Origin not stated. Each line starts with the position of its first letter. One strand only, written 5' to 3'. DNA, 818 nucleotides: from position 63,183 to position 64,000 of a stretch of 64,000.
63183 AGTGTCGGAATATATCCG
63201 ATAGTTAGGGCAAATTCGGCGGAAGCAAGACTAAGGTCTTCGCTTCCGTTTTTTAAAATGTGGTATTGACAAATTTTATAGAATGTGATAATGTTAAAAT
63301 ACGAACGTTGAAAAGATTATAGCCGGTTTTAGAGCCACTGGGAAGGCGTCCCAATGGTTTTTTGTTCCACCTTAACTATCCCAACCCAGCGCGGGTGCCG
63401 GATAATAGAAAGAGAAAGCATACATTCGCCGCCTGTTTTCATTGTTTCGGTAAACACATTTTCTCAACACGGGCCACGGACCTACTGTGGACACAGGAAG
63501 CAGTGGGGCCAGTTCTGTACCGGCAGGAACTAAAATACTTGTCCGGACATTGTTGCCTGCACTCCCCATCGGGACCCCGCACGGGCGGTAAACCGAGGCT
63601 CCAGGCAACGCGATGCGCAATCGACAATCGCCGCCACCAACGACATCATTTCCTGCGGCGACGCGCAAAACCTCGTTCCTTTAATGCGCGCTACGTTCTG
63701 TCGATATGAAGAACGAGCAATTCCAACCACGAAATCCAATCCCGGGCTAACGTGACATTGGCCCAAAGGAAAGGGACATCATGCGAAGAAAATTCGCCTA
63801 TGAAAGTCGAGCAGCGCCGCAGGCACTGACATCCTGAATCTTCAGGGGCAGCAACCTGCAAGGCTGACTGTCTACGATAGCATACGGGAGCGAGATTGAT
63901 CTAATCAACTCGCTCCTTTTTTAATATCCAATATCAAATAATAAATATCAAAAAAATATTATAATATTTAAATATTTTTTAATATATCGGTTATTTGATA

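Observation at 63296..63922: Candidate ~600-nt structured RNA of unknown class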

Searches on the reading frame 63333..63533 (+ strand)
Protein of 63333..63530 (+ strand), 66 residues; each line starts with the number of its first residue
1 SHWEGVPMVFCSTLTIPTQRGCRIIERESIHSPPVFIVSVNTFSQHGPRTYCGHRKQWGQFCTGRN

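Call 33: search_protein_families(library=pfam, proteins=[window:63333-63530:+], max_evalue=10)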
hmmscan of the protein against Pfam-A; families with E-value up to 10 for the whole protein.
seq(66 aa): 0 families

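Call 93: list_cluster_members(proteins=[L034:9142-9594:-, L034:9548-9766:-, window:63354-63533:+, window:63362-63709:+, window:63372-63668:-, L034:9165-9542:-])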
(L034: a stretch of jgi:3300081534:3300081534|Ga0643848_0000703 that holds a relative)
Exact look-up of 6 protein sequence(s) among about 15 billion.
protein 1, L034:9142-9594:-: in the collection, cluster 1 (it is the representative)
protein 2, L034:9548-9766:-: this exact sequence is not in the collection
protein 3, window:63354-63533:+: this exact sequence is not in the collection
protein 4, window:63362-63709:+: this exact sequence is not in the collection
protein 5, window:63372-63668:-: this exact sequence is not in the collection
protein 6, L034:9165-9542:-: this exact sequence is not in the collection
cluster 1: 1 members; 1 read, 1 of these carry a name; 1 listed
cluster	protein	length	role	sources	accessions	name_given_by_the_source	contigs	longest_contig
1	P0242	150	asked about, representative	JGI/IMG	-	hypothetical protein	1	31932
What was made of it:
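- Tried and rejected: The only called ORF on a homologue, a 150-aa hypothetical protein in L034, was missed because of the cap on word candidates, and none of the window ORFs are in the collection (call 93).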

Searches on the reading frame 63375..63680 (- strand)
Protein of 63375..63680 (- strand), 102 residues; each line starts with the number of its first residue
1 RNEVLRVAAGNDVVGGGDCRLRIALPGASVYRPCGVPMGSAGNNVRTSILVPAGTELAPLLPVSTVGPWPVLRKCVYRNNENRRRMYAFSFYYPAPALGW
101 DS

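Call 33: search_protein_families(library=pfam, proteins=[window:63375-63680:-], max_evalue=10)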
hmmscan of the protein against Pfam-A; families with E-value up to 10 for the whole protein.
seq(102 aa): 0 families

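Call 50: search_protein_representatives(protein=window:63375-63680:-)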
Query: 102 residues. Proteins with E-value up to 0.001 (for the whole library): 1; up to 1e-10: 0; up to 1e-30: 0. The best 1 are listed.
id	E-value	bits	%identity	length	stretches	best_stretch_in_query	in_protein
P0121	3.2e-05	40.2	31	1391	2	35-66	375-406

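Call 52: search_protein_families(library=pfam, proteins=[P0121], max_evalue=0.001)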
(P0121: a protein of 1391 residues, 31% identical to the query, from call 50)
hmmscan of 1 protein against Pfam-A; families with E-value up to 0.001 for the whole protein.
P0121 (1391 aa): 7 families
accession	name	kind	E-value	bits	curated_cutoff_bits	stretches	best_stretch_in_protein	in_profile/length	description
PF06231.16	DUF1010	-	4.2e-25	88.4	25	0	932-974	8-50/66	Protein of unknown function (DUF1010)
PF21408.2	MTR4-like_stalk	-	7.1e-09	36.2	24.2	0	167-191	38-62/64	Exosome RNA helicase MTR4-like, stalk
PF13143.11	DUF3986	-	1.1e-07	33.3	20.5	0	1000-1054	3-59/85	Protein of unknown function (DUF3986)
PF25007.1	DYH2-5-8_CC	-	1.2e-05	25.4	27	0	875-902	78-105/120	Dynein axonemal heavy chain 2/5/8 coiled-coil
PF05768.20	Glrx-like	-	8.9e-05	23.2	26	0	1064-1094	11-41/77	Glutaredoxin-like domain (DUF836)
PF13675.11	PilJ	-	0.00045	20.7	26.6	0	165-191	72-98/114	Type IV pili methyl-accepting chemotaxis transducer N-term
PF06838.17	Met_gamma_lyase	-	0.00083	18.5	24.2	0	353-429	319-392/405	Methionine gamma-lyase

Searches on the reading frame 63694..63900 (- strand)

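Call 33: search_protein_families(library=pfam, proteins=[window:63694-63900:-], max_evalue=10)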
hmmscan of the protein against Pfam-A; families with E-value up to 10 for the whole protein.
seq(69 aa): 1 family
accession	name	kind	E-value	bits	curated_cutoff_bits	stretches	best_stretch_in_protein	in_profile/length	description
PF25144.1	Zn_ribbon_IFT122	-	0.57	10.4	27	1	2-42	3-41/45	IFT122, zinc ribbon domain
